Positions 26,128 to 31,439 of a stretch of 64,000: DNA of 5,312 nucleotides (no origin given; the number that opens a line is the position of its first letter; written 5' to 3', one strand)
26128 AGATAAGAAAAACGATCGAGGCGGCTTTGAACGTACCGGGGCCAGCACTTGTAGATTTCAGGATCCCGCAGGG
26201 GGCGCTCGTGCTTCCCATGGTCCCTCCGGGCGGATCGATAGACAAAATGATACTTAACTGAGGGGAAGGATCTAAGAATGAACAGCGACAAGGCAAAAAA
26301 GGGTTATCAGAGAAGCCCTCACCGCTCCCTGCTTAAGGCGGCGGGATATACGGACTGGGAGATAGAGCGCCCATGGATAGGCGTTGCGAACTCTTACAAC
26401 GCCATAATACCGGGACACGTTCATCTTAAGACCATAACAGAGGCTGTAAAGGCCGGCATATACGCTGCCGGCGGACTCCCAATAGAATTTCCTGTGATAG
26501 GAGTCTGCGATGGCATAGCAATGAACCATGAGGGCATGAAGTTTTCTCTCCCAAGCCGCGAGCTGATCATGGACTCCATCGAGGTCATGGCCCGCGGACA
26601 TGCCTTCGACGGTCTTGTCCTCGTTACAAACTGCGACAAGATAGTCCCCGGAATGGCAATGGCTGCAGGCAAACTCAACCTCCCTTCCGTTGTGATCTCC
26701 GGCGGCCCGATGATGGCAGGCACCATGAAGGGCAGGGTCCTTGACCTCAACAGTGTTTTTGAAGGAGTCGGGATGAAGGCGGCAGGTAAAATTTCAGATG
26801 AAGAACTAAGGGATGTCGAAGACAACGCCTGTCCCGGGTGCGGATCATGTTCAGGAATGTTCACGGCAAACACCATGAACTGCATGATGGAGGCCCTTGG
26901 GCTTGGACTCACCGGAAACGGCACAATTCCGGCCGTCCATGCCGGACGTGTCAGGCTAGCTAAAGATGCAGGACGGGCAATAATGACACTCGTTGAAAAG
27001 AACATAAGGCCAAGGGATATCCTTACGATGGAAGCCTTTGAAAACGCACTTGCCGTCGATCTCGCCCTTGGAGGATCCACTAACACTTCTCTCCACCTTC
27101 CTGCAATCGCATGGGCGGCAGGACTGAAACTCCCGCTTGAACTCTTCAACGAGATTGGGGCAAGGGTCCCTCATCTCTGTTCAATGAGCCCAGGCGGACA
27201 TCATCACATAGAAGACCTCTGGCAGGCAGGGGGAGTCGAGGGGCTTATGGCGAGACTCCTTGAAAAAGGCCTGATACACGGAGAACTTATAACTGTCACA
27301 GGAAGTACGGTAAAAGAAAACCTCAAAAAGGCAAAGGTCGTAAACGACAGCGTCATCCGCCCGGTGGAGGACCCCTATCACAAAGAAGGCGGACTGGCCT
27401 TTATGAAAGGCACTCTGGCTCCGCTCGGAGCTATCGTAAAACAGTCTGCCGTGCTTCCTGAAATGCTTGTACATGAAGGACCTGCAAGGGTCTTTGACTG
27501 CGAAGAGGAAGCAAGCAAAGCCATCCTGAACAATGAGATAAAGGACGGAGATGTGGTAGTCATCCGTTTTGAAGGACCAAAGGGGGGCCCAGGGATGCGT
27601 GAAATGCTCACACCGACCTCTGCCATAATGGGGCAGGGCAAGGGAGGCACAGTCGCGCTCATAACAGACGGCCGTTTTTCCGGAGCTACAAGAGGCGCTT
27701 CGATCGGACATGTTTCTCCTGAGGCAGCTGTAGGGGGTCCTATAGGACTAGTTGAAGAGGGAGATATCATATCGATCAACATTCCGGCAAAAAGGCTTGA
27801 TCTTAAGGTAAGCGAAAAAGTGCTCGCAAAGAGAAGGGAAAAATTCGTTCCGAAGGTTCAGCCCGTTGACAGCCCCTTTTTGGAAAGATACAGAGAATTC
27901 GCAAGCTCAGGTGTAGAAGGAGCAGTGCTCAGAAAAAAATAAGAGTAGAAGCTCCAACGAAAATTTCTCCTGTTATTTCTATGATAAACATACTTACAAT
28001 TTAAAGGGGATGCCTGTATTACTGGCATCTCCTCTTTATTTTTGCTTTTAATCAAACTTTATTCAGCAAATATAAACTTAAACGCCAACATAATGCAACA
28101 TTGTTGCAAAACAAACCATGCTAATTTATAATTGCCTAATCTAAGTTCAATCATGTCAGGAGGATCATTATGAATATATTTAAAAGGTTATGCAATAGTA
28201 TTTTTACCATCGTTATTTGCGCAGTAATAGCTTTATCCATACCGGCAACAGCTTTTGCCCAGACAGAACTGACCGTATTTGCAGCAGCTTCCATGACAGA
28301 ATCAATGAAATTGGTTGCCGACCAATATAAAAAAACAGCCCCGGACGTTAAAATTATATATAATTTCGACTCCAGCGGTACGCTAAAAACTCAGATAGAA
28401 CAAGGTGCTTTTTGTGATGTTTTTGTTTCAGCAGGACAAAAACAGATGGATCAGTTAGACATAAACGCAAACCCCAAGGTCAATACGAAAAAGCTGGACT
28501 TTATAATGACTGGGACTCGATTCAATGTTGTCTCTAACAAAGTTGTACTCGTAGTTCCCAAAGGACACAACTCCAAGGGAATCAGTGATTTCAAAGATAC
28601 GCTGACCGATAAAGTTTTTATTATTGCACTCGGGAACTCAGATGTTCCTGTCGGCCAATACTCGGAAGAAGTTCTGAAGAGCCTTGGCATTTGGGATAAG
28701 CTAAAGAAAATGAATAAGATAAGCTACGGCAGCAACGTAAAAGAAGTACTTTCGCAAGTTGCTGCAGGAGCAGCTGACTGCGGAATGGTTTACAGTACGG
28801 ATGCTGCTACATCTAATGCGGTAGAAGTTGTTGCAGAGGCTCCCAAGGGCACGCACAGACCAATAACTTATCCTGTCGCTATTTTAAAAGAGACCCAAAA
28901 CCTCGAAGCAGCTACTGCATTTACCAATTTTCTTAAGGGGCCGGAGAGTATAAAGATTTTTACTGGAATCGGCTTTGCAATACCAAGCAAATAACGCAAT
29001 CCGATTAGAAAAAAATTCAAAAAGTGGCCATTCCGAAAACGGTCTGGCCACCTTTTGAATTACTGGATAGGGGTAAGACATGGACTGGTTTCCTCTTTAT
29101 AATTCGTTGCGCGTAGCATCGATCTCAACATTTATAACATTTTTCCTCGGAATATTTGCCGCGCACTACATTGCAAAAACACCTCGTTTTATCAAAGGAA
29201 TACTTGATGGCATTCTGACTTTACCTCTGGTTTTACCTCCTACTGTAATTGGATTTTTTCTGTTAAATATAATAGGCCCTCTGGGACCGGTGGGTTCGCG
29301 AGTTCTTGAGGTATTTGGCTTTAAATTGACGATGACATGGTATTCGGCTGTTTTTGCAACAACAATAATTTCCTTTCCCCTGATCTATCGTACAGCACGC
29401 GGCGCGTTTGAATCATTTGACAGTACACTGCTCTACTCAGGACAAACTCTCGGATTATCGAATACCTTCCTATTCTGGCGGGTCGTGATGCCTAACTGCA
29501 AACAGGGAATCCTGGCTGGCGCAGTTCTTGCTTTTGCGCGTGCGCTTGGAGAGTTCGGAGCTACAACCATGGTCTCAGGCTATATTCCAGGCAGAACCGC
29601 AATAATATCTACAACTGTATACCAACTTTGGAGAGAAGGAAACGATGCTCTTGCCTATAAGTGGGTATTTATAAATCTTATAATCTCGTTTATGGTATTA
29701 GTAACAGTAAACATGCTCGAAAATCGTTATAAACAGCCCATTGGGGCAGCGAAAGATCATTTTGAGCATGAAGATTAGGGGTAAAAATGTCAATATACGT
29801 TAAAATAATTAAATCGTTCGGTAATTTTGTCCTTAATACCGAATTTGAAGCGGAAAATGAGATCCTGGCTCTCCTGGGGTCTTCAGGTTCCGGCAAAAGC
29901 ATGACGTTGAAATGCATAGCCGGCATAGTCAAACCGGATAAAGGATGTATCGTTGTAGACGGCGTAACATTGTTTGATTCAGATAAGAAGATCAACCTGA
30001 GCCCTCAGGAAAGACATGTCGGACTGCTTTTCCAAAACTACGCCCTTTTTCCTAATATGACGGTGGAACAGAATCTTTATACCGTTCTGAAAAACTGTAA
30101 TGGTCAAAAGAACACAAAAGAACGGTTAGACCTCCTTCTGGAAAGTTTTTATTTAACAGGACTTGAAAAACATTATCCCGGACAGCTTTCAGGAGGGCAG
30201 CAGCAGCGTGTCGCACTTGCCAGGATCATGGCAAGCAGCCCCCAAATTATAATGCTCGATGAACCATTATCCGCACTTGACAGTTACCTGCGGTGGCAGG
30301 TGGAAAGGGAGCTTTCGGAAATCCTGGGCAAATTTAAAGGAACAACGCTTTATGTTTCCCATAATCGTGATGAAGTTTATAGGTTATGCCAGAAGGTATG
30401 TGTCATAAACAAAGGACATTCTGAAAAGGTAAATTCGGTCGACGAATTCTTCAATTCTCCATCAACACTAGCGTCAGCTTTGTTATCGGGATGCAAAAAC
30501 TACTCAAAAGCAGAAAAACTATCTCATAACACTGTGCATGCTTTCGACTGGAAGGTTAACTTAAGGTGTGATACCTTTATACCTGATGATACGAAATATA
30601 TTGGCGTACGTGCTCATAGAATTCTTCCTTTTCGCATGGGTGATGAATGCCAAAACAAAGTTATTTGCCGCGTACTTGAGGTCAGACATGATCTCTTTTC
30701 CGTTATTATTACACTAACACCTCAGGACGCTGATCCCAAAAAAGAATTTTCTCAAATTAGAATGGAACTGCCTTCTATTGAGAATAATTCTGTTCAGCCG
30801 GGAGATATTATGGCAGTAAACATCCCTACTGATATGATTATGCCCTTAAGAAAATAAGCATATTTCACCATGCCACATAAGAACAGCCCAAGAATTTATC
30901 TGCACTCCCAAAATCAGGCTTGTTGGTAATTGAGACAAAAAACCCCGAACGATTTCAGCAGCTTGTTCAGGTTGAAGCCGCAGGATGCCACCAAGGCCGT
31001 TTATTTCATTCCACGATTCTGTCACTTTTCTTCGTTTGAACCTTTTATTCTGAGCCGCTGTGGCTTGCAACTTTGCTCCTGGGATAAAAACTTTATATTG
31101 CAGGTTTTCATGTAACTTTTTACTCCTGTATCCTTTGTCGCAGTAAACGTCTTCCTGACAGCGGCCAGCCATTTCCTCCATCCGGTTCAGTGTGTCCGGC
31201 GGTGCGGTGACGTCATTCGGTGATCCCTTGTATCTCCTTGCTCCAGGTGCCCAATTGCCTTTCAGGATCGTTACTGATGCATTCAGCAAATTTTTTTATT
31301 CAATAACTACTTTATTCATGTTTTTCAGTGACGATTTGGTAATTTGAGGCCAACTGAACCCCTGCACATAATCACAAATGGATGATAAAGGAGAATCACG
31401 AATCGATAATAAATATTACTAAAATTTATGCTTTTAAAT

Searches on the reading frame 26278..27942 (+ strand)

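Call 60: search_protein_families(library=ncbifam, proteins=[window:26278-27942:+], max_evalue=0.00001)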
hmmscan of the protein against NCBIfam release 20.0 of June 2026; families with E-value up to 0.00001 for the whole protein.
window:26278-27942:+ (554 aa): 8 families
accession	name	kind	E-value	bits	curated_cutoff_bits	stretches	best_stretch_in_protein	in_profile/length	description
NF002068.0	PRK00911.1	subfamily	1.1e-242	806.6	644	1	1-553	5-557/559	dihydroxy-acid dehydratase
TIGR00110.1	ilvD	equivalog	6.7e-229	760.9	618.15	1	14-552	1-542/543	dihydroxy-acid dehydratase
NF009103.0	PRK12448.1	equivalog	3.9e-175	583.5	710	2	2-356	5-368/616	dihydroxy-acid dehydratase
NF004784.0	PRK06131.1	subfamily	3.9e-146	487.8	539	1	8-550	19-559/576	dihydroxy-acid dehydratase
NF009559.0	PRK13016.1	equivalog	9.6e-133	443.4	882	1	13-535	24-545/578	L-arabinonate dehydratase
NF009560.0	PRK13017.1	subfamily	1.3e-129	433.1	684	1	21-552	34-576/595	dihydroxy-acid dehydratase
TIGR01196.1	edd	equivalog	2.8e-78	263.7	708.25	1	30-521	63-566/601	phosphogluconate dehydratase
TIGR03432.1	yjhG_yagF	hypoth_equivalog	9.1e-76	255.3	808.15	1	45-512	81-575/640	YjhG/YagF family D-xylonate dehydratase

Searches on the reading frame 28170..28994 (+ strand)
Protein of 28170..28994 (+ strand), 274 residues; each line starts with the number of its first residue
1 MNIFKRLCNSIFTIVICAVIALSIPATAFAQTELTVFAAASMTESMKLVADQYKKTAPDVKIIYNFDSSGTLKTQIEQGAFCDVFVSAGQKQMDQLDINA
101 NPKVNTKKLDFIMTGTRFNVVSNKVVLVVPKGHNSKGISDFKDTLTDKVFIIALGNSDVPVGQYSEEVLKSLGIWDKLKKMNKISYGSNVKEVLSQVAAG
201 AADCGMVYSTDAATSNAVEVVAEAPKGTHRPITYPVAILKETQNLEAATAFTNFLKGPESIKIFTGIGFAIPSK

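Call 60: search_protein_families(library=ncbifam, proteins=[window:28170-28994:+], max_evalue=0.00001)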
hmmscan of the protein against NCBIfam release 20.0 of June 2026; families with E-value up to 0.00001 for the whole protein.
window:28170-28994:+ (274 aa): 6 families
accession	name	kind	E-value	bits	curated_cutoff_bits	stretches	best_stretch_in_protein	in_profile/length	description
NF007958.0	PRK10677.1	equivalog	6.7e-52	176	253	1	11-270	5-254/256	molybdate ABC transporter substrate-binding protein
TIGR01256.1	modA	equivalog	2.9e-51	174.4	62.5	1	39-267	1-216/217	molybdate ABC transporter substrate-binding protein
NF002918.0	PRK03537.1-4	equivalog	4.5e-13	49.1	288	1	31-270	5-244/246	molybdate ABC transporter substrate-binding protein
NF003196.0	PRK04168.1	equivalog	1.5e-09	37.2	355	0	7-96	7-97/338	tungstate ABC transporter substrate-binding protein WtpA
NF002917.0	PRK03537.1-3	equivalog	4.9e-07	29.2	264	1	17-97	11-87/267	molybdate ABC transporter substrate-binding protein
TIGR03730.1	tungstate_WtpA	equivalog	5.7e-06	25.6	242.75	0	33-101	2-71/275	tungstate ABC transporter substrate-binding protein WtpA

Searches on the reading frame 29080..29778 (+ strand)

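Call 60: search_protein_families(library=ncbifam, proteins=[window:29080-29778:+], max_evalue=0.00001)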
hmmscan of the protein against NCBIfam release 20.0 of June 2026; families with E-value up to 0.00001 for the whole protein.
window:29080-29778:+ (232 aa): 21 families
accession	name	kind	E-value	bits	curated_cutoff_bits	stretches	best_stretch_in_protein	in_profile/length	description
TIGR02141.1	modB_ABC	equivalog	8.6e-61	205.2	182.6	1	9-216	3-208/208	molybdate ABC transporter permease subunit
NF006939.0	PRK09421.1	equivalog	1.8e-51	174.8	262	1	5-219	11-226/230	molybdate ABC transporter permease subunit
TIGR01581.1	Mo_ABC_porter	hypoth_equivalog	3e-41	141.4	210.3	1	6-208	23-224/225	ABC transporter permease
TIGR00969.1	3a0106s02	subfamily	6.3e-36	124.2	240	1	9-216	66-272/272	sulfate ABC transporter permease subunit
TIGR02139.1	permease_CysT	equivalog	1.9e-31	109.6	246.1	1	8-218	54-263/265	sulfate ABC transporter permease subunit CysT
TIGR02140.1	permease_CysW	equivalog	2.1e-29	102.8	329.1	1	9-218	52-260/261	sulfate ABC transporter permease subunit CysW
NF040839.1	tungstate_WtpB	equivalog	1.2e-26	93.9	340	1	6-215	46-249/251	tungstate ABC transporter permease WtpB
NF008208.0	PRK10971.1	equivalog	2.7e-26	92.7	415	1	12-221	66-274/277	sulfate/thiosulfate ABC transporter permease CysT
NF008620.0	PRK11602.1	equivalog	2.3e-20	73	442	1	10-229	70-288/291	sulfate/thiosulfate ABC transporter permease CysW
NF038017.1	ABC_perm1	subfamily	2e-19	70.3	100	1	9-197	1-181/184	ABC transporter permease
TIGR02138.1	phosphate_pstC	equivalog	1.6e-15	56.9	196.45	1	6-170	66-236/296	phosphate ABC transporter permease subunit PstC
TIGR03262.1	PhnU2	equivalog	8.2e-13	47.8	593.25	1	6-183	56-225/546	putative 2-aminoethylphosphonate ABC transporter permease subunit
TIGR00974.1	3a0107s02c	equivalog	1.3e-10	40.9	193.45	1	7-215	57-268/272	phosphate ABC transporter permease PstA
NF011624.0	PRK15050.1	equivalog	6.2e-10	38.7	247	1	6-164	75-238/297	2-aminoethylphosphonate ABC transporter permease subunit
TIGR03255.1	PhnV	equivalog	5.8e-09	36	358.7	1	3-216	65-267/270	2-aminoethylphosphonate ABC transport system, membrane component PhnV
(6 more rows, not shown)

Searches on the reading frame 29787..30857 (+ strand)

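Call 60: search_protein_families(library=ncbifam, proteins=[window:29787-30857:+], max_evalue=0.00001)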
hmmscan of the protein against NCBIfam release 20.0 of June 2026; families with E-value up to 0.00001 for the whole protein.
window:29787-30857:+ (356 aa): 181 families (the best 25 are shown)
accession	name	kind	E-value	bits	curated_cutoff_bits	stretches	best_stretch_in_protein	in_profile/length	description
TIGR03265.1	PhnT2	equivalog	1.4e-64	218.6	457.7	1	22-350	28-348/353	putative 2-aminoethylphosphonate ABC transporter ATP-binding protein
NF040933.2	ABC_arch_GlcV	equivalog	1.3e-55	188.7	450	1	23-311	31-324/357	glucose ABC transporter ATP-binding protein GlcV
TIGR02142.1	modC_ABC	equivalog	4e-55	187.5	285.05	1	4-225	2-223/353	molybdenum ABC transporter ATP-binding protein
TIGR00968.1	3a0106s01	subfamily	6.9e-53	179.6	342.75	1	6-227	5-224/237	sulfate ABC transporter ATP-binding protein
TIGR01187.1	potA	subfamily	2.8e-52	177.8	355.6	1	29-242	1-209/325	polyamine ABC transporter ATP-binding protein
NF008513.0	PRK11432.1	equivalog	9e-51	172.8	496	1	6-297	11-301/351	ferric ABC transporter ATP-binding protein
NF008653.0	PRK11650.1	subfamily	1.1e-48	166.1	432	1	22-282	28-288/357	sn-glycerol-3-phosphate ABC transporter ATP-binding protein UgpC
NF043075.1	MMSYN1_0197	equivalog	1.5e-47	162.2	550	1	22-252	26-251/341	spermidine/putrescine ABC transporter ATP-binding protein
NF040840.2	tungstate_WtpC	equivalog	3.1e-47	161.5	440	1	7-245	7-242/347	tungstate ABC transporter ATP-binding protein WtpC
NF008355.0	PRK11144.1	equivalog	8.1e-47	159.9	434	1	5-225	4-220/353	molybdenum ABC transporter ATP-binding protein ModC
NF006987.0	PRK09452.1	equivalog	2.3e-46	158.2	482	1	22-250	41-264/378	spermidine/putrescine ABC transporter ATP-binding protein PotA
NF008621.0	PRK11607.1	equivalog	1.1e-45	156.1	613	1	24-238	45-254/377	putrescine ABC transporter ATP-binding subunit PotG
NF008105.0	PRK10851.1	equivalog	2.8e-45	154.6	502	1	2-228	2-231/362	sulfate/thiosulfate ABC transporter ATP-binding protein CysA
TIGR03258.1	PhnT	equivalog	4.3e-45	154.3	499.15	1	24-239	34-245/359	2-aminoethylphosphonate ABC transport system ATP-binding subunit PhnT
TIGR01186.1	proV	subfamily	3.7e-44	151.3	326.6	1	22-226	17-222/363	betaine/proline/choline family ABC transporter ATP-binding protein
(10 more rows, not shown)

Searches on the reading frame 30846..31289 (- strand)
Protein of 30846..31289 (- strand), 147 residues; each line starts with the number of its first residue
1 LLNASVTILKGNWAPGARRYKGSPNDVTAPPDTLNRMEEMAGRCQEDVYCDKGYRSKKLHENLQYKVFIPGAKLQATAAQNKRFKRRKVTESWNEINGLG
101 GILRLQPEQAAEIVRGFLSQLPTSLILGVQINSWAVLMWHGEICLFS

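Call 61: search_protein_families(library=pfam, proteins=[window:30846-31289:-], max_evalue=0.01)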
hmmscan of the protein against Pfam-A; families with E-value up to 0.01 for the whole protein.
window:30846-31289:- (147 aa): 1 family
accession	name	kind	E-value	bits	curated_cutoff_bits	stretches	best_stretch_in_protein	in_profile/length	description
PF01609.27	DDE_Tnp_1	-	0.00054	20.2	23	1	21-92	56-129/200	Transposase DDE domain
